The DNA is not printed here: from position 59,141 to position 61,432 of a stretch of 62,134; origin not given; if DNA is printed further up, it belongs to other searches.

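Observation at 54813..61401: Operon of an APH-type kinase plus three membrane proteins sharing a PGAG transmembrane module, two fused to linalool dehydratase/isomerase-like domains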

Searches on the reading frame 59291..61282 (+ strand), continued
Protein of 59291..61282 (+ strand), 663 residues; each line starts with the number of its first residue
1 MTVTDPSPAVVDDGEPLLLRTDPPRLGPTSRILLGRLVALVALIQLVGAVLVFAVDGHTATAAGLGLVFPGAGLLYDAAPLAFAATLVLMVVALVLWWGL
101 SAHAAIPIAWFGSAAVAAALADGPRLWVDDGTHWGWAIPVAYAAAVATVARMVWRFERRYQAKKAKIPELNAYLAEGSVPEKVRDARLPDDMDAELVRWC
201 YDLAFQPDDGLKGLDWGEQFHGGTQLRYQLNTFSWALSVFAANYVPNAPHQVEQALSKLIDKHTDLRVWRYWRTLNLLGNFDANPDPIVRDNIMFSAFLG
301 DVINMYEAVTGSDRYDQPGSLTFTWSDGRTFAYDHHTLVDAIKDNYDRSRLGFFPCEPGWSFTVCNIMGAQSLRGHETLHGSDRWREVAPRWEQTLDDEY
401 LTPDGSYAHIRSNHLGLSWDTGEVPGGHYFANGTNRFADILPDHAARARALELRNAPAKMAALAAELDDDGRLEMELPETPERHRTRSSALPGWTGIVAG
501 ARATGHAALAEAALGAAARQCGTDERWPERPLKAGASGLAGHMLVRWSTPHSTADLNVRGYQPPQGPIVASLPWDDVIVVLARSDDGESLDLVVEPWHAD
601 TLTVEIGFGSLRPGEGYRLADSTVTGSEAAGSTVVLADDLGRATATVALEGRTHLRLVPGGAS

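Call 24: list_cluster_members(proteins=[P0121, P0140, P0141, P0143, P0145, P0146, P0148, P0152, P0157, P0218])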
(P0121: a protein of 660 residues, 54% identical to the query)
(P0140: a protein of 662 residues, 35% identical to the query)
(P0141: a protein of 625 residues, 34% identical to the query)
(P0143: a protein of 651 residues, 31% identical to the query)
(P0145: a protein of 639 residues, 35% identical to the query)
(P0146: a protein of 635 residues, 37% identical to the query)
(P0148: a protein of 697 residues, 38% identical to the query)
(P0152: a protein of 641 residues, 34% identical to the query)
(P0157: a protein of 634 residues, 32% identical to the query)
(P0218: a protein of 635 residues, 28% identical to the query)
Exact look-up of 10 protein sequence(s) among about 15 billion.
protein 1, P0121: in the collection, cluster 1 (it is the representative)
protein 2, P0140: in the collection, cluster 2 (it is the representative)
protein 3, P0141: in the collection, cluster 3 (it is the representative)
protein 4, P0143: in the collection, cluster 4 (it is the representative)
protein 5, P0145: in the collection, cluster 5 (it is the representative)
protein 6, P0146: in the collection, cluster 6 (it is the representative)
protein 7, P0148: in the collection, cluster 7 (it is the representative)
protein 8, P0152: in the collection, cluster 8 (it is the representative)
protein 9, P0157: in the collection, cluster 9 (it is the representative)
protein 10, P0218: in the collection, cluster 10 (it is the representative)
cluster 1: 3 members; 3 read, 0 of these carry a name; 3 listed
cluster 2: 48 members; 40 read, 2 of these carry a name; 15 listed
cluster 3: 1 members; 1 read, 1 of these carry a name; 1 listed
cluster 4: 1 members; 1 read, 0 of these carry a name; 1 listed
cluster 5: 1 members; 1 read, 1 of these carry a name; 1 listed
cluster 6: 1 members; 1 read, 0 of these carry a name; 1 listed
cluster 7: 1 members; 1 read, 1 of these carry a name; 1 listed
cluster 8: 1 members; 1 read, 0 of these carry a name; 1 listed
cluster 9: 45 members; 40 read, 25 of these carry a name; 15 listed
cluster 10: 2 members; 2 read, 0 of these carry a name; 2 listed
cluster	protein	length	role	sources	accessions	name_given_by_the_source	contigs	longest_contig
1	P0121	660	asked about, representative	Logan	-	-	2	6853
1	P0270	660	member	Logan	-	-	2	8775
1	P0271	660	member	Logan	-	-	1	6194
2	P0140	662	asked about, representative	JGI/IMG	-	-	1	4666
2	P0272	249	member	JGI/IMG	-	hypothetical protein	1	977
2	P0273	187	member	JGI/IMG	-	hypothetical protein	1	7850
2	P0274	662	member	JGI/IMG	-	-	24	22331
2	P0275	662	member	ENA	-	-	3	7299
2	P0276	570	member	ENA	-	-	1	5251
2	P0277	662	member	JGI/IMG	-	-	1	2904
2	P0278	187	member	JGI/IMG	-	-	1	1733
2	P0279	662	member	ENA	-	-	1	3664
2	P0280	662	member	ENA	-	-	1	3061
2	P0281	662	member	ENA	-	-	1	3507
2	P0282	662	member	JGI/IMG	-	-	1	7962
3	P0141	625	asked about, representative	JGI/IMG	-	hypothetical protein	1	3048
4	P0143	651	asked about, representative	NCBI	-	-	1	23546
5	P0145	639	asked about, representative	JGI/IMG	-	hypothetical protein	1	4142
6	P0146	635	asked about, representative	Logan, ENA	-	-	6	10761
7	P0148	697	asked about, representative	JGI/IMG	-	hypothetical protein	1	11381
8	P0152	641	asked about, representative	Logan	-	-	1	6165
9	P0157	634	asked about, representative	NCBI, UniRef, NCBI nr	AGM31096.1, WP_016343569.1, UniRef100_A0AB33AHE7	linalool dehydratase/isomerase domain-containing protein [Mycobacteroides abscessus] | Membrane protein n=2 Tax=Mycobacteroides abscessus TaxID=36809 RepID=A0AB33AHE7_9MYCO | hypothetical protein [Mycobacteroides abscessus]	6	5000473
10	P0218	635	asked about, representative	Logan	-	-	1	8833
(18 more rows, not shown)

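Call 25: find_encoding_contigs(protein=P0157, flank=10000, max_places=2)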
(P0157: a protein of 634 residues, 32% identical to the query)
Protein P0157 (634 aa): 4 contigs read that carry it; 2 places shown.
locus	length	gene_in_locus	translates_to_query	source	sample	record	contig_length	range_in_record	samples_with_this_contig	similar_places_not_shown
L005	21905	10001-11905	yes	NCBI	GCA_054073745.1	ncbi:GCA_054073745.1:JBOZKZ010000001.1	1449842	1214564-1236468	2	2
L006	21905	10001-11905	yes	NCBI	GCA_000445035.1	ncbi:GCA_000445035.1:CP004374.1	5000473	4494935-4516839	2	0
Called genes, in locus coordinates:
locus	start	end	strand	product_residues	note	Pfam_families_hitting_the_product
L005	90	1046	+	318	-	PF03741:TerC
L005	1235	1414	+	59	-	-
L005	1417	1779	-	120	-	PF03795:YCII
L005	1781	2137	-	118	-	PF03795:YCII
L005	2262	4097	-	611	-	PF00501:AMP-binding, PF23024:AMP-dom_DIP2-like (faint)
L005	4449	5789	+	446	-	PF00067:p450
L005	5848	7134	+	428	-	PF00067:p450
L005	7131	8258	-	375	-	PF00933:Glyco_hydro_3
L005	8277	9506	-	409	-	PF04542:Sigma70_r2, PF08281:Sigma70_r4_2, PF20239:DUF6596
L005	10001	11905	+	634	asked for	PF18566:Ldi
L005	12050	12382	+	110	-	PF04993:TfoX_N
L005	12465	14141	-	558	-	PF00884:Sulfatase, PF01663:Phosphodiest (faint)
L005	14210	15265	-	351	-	-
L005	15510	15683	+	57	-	PF11021:DUF2613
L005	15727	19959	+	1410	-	PF11847:GT-C_AftD, PF00754:F5_F8_type_C (faint), PF24607:CBM_AftD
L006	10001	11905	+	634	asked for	PF18566:Ldi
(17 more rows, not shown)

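Call 26: find_encoding_contigs(protein=P0080, flank=8000, max_places=1)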
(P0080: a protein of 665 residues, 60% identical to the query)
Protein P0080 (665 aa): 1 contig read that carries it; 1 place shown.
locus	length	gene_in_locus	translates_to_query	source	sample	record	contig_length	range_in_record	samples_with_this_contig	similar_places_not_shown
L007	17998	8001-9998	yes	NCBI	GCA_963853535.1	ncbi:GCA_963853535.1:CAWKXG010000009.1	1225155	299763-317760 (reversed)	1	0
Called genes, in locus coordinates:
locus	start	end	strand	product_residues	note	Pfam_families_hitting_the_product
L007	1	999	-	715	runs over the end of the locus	PF04879:Molybdop_Fe4S4 (weak), PF00384:Molybdopterin, PF01568:Molydop_binding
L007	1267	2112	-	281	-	PF24878:YkcB_C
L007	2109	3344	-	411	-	PF02366:PMT (weak), PF13231:PMT_2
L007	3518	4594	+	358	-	PF01636:APH, PF02958:EcKL, PF07914:DUF1679 (weak)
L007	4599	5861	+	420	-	-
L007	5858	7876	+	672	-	PF18566:Ldi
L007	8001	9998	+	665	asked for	PF18566:Ldi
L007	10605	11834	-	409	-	PF00108:Thiolase_N, PF02803:Thiolase_C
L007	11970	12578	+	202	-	PF00440:TetR_N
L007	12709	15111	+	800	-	PF01315:Ald_Xan_dh_C, PF02738:MoCoBD_1, PF20256:MoCoBD_2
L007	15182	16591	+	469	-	PF02515:CoA_transf_3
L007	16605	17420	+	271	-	PF13622:4HBT_3, PF20789:4HBT_3C, PF02551:Acyl_CoA_thio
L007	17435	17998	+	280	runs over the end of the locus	PF13622:4HBT_3, PF20789:4HBT_3C, PF02551:Acyl_CoA_thio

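Call 27: find_encoding_contigs(protein=P0090, flank=8000, max_places=1)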
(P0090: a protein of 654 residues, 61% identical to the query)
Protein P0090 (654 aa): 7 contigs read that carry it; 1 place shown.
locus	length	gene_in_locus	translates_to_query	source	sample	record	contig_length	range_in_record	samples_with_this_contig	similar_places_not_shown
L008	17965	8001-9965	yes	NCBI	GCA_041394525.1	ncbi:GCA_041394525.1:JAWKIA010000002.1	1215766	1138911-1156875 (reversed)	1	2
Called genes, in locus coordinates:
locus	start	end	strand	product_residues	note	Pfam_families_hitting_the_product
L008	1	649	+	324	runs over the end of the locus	PF00389:2-Hacid_dh, PF02826:2-Hacid_dh_C, PF03446:NAD_binding_2 (weak)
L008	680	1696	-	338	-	PF01370:Epimerase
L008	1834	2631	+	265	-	PF01557:FAA_hydrolase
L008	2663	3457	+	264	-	PF13622:4HBT_3, PF20789:4HBT_3C, PF02551:Acyl_CoA_thio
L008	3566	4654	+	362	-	PF01636:APH, PF02958:EcKL (weak)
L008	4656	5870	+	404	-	-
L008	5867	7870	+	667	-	PF18566:Ldi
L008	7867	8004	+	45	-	-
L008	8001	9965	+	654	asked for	PF18566:Ldi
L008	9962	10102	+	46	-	-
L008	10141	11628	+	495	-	PF00070:Pyr_redox (faint), PF00743:FMO-like, PF01266:DAO (faint), PF07992:Pyr_redox_2 (weak), PF13450:NAD_binding_8, PF13738:Pyr_redox_3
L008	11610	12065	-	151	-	-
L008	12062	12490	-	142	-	-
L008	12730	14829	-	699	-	PF00009:GTP_EFTU, PF22042:EF-G_D2, PF03144:GTP_EFTU_D2, PF14492:EFG_III, PF16658:RF3_C, PF03764:EFG_IV, PF00679:EFG_C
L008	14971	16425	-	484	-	PF24684:Vgb_lyase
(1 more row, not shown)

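Call 28: find_encoding_contigs(protein=P0027, flank=8000, max_places=1)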
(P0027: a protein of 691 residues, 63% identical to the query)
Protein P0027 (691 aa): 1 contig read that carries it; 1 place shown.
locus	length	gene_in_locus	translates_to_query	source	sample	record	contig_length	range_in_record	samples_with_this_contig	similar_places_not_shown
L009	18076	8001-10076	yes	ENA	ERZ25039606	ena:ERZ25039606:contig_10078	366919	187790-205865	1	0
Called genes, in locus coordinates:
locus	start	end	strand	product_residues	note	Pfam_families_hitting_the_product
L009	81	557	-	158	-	PF02653:BPD_transp_2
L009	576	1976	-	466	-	-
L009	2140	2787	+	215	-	PF00440:TetR_N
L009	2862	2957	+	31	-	-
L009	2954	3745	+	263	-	PF05721:PhyH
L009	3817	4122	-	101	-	-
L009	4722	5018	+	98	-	-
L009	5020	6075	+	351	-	PF08240:ADH_N, PF00107:ADH_zinc_N, PF13602:ADH_zinc_N_2 (weak)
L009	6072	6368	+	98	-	PF00106:adh_short, PF13561:adh_short_C2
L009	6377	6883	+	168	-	PF00106:adh_short, PF13561:adh_short_C2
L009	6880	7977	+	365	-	PF01636:APH, PF02958:EcKL (weak)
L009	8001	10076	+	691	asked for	PF18566:Ldi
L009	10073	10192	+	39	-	-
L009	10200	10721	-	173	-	PF03631:Virul_fac_BrkB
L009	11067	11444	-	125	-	-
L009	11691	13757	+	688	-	PF00293:NUDIX, PF00348:polyprenyl_synt, PF00890:FAD_binding_2 (weak), PF13450:NAD_binding_8 (weak)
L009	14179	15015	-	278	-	-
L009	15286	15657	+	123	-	PF00494:SQS_PSY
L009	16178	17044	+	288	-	-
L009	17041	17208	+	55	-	-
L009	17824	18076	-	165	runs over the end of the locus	PF18916:Lycopene_cyc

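Call 38: search_solved_structures(query=A1, max_evalue=0.001, show_alignments=1)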
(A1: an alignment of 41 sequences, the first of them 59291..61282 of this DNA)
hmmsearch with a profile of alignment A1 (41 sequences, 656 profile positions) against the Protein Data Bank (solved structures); distinct sequences matched with E-value up to 0.001: 6.
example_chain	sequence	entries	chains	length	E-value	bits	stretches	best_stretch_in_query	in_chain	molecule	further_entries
5hlr_A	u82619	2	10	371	8.2e-05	24.7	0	254-398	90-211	Linalool dehydratase/isomerase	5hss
7ad2_A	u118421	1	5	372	8.2e-05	24.7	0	249-397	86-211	Linalool dehydratase/isomerase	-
5g1u_A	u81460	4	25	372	8.3e-05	24.7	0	254-398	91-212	LINALOOL DEHYDRATASE/ISOMERASE | LINALOOL DEHYDRATASE ISOMERASE | Linalool dehydratase-isomerase protein LDI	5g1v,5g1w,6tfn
5i3t_A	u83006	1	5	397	0.0001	24.4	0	254-398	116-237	Linalool dehydratase/isomerase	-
7unh_A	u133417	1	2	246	0.00066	21.7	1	145-259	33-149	SP2 designed chlorophyll dimer protein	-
7uni_A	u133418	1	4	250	0.00068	21.6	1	145-259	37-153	SP2-ZnPPaM designed chlorophyll dimer protein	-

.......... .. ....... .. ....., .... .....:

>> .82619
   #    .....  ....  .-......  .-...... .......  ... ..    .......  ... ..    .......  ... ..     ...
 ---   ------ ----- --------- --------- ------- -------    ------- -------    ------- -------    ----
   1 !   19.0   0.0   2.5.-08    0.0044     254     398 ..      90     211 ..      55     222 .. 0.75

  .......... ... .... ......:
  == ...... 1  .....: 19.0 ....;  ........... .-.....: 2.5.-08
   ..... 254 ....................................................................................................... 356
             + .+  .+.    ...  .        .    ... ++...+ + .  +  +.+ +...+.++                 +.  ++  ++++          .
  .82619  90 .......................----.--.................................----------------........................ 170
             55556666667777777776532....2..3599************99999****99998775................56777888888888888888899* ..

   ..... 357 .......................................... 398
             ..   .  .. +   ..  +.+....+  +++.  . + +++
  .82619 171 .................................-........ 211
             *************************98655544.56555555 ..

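Call 47: predict_structure(alignment_id=A1)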
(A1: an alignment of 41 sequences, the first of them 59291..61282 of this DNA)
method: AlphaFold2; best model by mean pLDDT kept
length: 663 residues; sequences in the alignment: 41
mean_pLDDT: 85.3   pTM: 0.87
mean pLDDT of the five models: 85.3, 85.1, 84.7, 83.9, 83.6
residues with pLDDT >= 90: 371; 70-90: 205; 50-70: 45; < 50: 42
segments of 3 or more residues with pLDDT < 50: 1-13, 409-434
pLDDT, mean of each block of 10 residues (from residue 1): 34 66 86 89 95 95 96 94 93 70 74 92 81 93 95 92 92 84 86 97 92 75 78 95 97 97 85 69 79 85 97 97 88 96 90 71 76 95 94 85 67 32 40 58 81 84 96 95 76 89 90 97 95 91 90 89 97 96 97 95 96 96 65 91 96 94 54
secondary structure, 60 per line:
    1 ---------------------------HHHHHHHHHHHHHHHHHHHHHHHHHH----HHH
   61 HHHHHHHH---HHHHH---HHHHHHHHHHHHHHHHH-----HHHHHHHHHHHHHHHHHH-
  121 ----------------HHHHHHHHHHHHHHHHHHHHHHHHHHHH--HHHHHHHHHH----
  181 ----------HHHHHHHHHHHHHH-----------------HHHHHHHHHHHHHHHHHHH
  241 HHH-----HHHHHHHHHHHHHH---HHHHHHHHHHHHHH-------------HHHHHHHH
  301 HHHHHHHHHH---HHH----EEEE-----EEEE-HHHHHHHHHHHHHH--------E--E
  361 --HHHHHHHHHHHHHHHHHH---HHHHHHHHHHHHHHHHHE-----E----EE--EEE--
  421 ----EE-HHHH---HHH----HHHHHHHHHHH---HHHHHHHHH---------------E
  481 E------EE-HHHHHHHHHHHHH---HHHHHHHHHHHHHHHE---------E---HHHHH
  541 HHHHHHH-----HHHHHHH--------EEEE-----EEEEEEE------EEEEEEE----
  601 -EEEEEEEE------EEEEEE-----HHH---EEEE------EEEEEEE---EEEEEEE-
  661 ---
elements in order: H28-53 H58-68 H72-76 H80-96 H102-119 H137-164 H167-176 H191-204 H222-243 H249-262 H266-279 H293-310 E321-324 E330-333 H335-348 H363-380 H384-400 E416-418 H428-431 H442-452 H456-464 H491-503 H507-521 H536-547 H553-559 E568-571 E577-583 E590-596 E602-609 E616-621 E633-636 E643-649 E653-659

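Call 51: fold_search(model_id=the predicted structure, library=pdb)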
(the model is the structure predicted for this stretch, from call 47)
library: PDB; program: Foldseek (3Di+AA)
matches with E <= 10: 640; with E <= 0.001: 27
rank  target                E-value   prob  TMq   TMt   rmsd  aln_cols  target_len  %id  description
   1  6thm_A                7.6e-07  1.00  0.35  0.59   9.6       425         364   16  Linalool Dehydratase Isomerase M125A mutant (released 2020-10-07)
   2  7ad2_D                8.3e-07  1.00  0.34  0.58   7.1       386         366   18  Linalool Dehydratase Isomerase G107T mutant (released 2021-10-06)
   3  7ad2_C                9.9e-07  1.00  0.34  0.58   7.1       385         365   18  Linalool Dehydratase Isomerase G107T mutant (released 2021-10-06)
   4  7ad2_A                1.3e-06  1.00  0.34  0.59   7.2       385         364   17  Linalool Dehydratase Isomerase G107T mutant (released 2021-10-06)
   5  6tfn_D                1.3e-06  1.00  0.35  0.60   8.7       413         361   16  Linalool Dehydratase Isomerase in complex with Myrcene (released 2020-10-07)
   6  5g1u_B                1.5e-06  1.00  0.36  0.60   8.9       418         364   16  Linalool Dehydratase Isomerase in complex with Geraniol (released 2017-01-11)
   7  6thm_C                2.0e-06  1.00  0.35  0.59   8.2       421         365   16  Linalool Dehydratase Isomerase M125A mutant (released 2020-10-07)
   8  6tfr_E                2.1e-06  1.00  0.35  0.61   8.6       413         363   16  Linalool Dehydratase Isomerase C180A mutant (released 2020-10-07)
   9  6t9h_V                2.6e-06  1.00  0.35  0.60   8.2       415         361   16  C171S mutant of Linalool Dehydratase Isomerase (released 2020-10-07)
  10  6tfr_A                2.7e-06  1.00  0.35  0.60   8.6       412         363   16  Linalool Dehydratase Isomerase C180A mutant (released 2020-10-07)
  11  6tfr_D                3.1e-06  1.00  0.35  0.60   9.0       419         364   16  Linalool Dehydratase Isomerase C180A mutant (released 2020-10-07)
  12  6tft_E                4.3e-06  1.00  0.34  0.58   7.2       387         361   17  Linalool Dehydratase Isomerase C171A mutant (released 2020-10-07)
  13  6t9h_A                4.3e-06  1.00  0.35  0.59   8.3       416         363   16  C171S mutant of Linalool Dehydratase Isomerase (released 2020-10-07)
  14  5g1w_C                4.7e-06  1.00  0.35  0.58  10.1       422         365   17  Apo Structure of Linalool Dehydratase-Isomerase (released 2017-01-11)
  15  6t9h_E                4.9e-06  1.00  0.34  0.59   8.5       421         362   16  C171S mutant of Linalool Dehydratase Isomerase (released 2020-10-07)
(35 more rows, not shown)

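Call 55: find_related_loci(query=A1, collection=metagenome_contigs, flank=6000)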
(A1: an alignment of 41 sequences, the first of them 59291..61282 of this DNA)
Query A1 (663 aa) in metagenome_contigs; peptide patterns used: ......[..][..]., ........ (x = any residue, [..] = any of these).
111 stretches matched a pattern; 38 encode a relative of the query (tblastn E <= 1e-3); 37 distinct loci.
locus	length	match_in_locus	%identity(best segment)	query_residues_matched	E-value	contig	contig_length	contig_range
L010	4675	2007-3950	63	1-659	0e+0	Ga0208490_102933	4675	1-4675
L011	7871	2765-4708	63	1-659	0e+0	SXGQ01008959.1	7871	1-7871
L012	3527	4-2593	61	13-657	0e+0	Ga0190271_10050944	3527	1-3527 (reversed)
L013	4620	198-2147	61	2-657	0e+0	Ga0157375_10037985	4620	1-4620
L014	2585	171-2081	63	18-659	0e+0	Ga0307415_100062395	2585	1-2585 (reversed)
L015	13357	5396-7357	61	1-657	0e+0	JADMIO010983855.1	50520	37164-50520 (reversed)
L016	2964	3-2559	62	23-661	0e+0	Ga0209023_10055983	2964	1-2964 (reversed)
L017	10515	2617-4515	61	1-639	0e+0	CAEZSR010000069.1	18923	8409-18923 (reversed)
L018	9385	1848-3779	61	2-662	0e+0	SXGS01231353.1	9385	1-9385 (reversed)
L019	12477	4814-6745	61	2-662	0e+0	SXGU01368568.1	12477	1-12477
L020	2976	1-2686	61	3-663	0e+0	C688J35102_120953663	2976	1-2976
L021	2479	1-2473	64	3-659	0e+0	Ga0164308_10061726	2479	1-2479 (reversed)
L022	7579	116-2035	61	2-658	0e+0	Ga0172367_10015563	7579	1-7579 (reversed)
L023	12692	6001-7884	60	1-629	0e+0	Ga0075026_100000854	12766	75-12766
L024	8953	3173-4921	62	10-595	0e+0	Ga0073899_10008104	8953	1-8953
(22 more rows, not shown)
